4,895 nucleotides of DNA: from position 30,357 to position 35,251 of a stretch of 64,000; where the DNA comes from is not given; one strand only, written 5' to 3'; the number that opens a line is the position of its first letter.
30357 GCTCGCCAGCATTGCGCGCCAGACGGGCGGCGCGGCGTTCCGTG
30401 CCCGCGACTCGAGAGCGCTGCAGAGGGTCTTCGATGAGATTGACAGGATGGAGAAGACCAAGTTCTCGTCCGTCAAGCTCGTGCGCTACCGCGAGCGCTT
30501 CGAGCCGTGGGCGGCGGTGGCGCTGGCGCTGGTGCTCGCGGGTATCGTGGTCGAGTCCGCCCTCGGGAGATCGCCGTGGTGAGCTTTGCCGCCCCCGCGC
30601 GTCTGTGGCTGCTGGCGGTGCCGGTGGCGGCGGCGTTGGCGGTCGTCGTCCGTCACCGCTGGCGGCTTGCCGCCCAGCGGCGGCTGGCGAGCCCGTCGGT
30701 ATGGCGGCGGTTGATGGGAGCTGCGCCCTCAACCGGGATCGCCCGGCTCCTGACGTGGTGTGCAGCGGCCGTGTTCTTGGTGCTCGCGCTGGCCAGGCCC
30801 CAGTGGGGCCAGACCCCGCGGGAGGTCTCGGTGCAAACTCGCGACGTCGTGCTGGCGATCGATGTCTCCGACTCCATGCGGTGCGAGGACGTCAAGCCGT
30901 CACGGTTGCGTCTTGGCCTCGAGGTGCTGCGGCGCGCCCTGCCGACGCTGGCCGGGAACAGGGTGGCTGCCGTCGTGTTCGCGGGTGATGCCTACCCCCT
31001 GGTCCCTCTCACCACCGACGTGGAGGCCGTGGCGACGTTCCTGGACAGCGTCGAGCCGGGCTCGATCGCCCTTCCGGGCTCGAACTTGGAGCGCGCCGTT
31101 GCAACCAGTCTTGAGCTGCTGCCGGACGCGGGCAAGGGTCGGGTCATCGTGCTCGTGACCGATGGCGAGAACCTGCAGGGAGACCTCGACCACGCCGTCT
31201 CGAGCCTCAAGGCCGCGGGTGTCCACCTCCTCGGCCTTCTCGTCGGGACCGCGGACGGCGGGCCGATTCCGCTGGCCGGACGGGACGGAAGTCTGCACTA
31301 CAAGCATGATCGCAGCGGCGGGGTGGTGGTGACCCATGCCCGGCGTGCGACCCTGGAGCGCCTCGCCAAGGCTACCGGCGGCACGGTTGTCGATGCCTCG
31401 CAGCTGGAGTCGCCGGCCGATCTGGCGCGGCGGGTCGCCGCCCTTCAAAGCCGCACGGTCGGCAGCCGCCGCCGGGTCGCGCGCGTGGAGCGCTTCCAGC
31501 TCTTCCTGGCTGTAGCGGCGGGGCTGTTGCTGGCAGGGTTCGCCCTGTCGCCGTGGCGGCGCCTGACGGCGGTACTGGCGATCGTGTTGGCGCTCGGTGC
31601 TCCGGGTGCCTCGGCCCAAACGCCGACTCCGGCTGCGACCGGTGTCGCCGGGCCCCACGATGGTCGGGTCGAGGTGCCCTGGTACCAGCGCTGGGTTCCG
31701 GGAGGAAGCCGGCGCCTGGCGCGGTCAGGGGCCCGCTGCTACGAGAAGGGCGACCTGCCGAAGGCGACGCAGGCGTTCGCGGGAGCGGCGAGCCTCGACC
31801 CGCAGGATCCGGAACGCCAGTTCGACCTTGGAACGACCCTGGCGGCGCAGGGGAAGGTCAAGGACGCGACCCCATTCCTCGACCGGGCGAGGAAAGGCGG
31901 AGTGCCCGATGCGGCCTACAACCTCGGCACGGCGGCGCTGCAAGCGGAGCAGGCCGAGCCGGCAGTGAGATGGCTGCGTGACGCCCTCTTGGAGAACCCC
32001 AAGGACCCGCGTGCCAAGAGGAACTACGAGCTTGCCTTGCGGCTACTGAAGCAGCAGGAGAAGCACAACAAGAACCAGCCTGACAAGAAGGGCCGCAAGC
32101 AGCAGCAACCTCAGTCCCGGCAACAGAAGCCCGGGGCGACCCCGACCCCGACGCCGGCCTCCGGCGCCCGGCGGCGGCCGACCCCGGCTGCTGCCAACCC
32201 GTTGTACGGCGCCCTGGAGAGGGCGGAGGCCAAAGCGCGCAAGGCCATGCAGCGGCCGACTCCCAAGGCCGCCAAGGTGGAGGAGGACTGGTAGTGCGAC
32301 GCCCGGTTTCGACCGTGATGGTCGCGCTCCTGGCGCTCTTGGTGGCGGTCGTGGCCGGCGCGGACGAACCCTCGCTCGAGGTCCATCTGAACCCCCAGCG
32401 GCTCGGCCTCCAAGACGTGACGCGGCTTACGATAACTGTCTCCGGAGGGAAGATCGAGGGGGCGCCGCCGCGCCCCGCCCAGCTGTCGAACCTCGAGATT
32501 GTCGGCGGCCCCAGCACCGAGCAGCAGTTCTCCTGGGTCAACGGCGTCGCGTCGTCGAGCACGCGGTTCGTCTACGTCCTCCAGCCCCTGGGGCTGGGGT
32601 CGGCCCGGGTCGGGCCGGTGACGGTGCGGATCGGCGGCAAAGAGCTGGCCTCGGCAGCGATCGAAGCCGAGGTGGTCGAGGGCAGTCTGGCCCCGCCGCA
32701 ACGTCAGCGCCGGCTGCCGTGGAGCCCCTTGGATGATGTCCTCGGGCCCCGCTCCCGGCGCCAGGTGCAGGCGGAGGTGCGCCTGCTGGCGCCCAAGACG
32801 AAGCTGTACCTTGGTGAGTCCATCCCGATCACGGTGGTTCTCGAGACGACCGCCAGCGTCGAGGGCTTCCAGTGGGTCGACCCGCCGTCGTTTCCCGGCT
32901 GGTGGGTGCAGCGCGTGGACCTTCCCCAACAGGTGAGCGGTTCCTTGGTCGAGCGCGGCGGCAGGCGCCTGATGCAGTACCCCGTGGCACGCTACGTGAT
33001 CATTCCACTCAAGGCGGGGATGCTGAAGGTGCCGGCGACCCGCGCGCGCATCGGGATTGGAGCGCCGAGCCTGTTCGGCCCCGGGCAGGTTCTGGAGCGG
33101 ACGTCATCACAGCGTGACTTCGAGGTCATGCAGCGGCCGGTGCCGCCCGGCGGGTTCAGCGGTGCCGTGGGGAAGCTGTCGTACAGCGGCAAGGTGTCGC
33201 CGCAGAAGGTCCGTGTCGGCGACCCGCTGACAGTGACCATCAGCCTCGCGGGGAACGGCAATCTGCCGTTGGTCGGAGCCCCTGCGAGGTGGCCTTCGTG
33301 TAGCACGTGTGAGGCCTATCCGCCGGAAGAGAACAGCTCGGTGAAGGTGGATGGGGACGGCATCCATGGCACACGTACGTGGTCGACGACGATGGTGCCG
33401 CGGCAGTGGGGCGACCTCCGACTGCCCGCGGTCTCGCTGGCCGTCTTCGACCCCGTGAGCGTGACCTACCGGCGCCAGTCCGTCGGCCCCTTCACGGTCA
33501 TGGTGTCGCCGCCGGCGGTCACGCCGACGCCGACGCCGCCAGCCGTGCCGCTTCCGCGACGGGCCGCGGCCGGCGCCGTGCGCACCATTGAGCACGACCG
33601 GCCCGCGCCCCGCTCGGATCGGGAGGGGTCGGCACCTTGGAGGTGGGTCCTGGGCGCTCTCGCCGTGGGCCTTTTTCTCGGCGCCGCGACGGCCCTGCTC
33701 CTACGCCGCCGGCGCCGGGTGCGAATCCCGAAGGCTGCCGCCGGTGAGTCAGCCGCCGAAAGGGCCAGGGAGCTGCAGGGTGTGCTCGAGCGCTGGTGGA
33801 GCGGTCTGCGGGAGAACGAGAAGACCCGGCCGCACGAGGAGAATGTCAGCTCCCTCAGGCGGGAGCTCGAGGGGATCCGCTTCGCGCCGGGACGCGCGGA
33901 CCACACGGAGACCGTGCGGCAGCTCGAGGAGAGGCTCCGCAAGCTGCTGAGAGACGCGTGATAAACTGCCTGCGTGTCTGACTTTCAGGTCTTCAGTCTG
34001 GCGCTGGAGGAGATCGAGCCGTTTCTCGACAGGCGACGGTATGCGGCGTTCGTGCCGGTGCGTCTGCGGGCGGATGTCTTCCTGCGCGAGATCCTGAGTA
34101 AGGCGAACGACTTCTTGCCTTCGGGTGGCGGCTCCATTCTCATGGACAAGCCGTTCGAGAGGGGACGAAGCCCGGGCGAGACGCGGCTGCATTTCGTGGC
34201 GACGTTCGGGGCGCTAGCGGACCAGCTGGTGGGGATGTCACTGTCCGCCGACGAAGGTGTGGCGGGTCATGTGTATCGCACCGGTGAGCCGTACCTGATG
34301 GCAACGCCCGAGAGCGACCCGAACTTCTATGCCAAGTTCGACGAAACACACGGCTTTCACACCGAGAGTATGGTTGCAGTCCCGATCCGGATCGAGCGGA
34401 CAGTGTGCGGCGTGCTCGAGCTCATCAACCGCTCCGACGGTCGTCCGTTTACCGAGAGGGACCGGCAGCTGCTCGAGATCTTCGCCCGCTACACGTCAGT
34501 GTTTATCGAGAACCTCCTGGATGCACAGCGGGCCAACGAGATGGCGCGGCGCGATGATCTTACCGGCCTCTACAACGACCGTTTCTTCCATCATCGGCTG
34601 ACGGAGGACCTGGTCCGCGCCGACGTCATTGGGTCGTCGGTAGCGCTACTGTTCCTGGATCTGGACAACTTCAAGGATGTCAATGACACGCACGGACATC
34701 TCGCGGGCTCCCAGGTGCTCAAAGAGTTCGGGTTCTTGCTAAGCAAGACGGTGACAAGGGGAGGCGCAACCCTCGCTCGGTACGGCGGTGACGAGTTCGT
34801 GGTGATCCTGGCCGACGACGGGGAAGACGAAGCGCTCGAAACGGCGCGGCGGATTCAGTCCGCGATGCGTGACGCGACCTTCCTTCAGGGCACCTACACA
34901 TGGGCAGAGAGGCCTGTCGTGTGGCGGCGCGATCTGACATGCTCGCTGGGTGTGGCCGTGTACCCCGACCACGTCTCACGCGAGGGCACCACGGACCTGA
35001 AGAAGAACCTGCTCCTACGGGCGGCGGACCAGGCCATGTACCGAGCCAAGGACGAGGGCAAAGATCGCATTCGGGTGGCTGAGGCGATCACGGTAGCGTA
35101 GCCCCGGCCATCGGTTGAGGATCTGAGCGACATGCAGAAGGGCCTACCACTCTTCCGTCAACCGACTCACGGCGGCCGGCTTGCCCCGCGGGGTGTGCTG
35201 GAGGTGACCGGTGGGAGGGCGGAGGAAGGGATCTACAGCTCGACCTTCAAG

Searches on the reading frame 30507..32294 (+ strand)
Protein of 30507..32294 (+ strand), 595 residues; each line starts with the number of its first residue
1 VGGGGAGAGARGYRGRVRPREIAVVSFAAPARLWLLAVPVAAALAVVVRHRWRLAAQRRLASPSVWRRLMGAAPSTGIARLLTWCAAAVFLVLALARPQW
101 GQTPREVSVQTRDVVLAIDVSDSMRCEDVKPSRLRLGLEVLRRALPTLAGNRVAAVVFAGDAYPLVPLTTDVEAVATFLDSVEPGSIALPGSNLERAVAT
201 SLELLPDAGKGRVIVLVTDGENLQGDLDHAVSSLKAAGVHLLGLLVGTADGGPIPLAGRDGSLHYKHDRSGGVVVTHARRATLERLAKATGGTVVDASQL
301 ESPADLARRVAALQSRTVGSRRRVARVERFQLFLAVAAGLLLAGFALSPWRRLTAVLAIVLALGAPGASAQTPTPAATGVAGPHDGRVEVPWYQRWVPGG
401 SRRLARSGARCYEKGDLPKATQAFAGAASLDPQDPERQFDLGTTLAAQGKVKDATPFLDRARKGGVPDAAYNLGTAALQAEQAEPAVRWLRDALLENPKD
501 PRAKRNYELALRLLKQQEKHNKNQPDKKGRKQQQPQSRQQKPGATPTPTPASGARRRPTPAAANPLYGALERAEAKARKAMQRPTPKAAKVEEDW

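Call 86: search_protein_families(library=pfam, proteins=[window:30507-32294:+], max_evalue=0.00001)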
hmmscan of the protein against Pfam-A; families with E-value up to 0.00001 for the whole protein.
window:30507-32294:+ (595 aa): 3 families
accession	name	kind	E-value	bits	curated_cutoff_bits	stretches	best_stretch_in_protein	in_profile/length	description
PF13519.12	VWA_2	-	3.7e-16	60.1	27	1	114-221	1-107/107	von Willebrand factor type A domain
PF00092.34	VWA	-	1.2e-09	39.1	23.8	1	113-250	1-143/174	von Willebrand factor type A domain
PF14559.12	TPR_19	-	4.5e-08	33.7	25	0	413-462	3-52/68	Tetratricopeptide repeat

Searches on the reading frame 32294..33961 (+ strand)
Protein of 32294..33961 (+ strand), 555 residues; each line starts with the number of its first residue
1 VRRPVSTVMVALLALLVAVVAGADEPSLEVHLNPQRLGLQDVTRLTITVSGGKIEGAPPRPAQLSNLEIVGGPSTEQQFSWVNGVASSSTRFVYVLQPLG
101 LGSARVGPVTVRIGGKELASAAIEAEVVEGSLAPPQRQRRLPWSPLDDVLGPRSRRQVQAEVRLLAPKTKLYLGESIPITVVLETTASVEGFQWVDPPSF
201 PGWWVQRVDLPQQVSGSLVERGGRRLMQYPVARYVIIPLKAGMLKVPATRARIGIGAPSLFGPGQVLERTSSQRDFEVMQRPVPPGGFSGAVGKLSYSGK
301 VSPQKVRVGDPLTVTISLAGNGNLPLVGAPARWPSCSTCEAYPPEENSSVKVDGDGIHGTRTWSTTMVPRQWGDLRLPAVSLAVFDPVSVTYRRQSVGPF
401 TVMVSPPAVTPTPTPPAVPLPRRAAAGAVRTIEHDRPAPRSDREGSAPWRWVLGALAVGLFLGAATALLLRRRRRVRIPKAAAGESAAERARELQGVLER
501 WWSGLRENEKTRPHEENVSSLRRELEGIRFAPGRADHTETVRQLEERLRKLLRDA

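Call 86: search_protein_families(library=pfam, proteins=[window:32294-33961:+], max_evalue=0.00001)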
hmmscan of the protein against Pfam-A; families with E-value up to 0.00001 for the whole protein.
window:32294-33961:+ (555 aa): 1 family
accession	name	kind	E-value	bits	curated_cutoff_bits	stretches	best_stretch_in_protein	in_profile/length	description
PF13584.12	BatD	-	3.1e-31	108.3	24.1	2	32-127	3-92/92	BatD DUF11 like domain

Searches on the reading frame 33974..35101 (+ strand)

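Call 87: search_protein_families(library=pfam, proteins=[window:33974-35101:+], max_evalue=0.00001)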
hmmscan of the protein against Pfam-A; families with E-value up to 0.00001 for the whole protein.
window:33974-35101:+ (375 aa): 4 families
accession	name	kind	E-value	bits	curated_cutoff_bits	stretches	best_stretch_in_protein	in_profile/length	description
PF00990.26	GGDEF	-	1e-35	123.4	23.8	1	192-365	2-161/161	Diguanylate cyclase, GGDEF domain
PF13185.12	GAF_2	-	6.5e-14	52.7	28.6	1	34-179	5-136/136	GAF domain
PF01590.32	GAF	-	1.4e-13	52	22.4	1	35-175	4-130/133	GAF domain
PF13492.12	GAF_3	-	2.3e-13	51.1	27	1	71-180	33-129/129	GAF domain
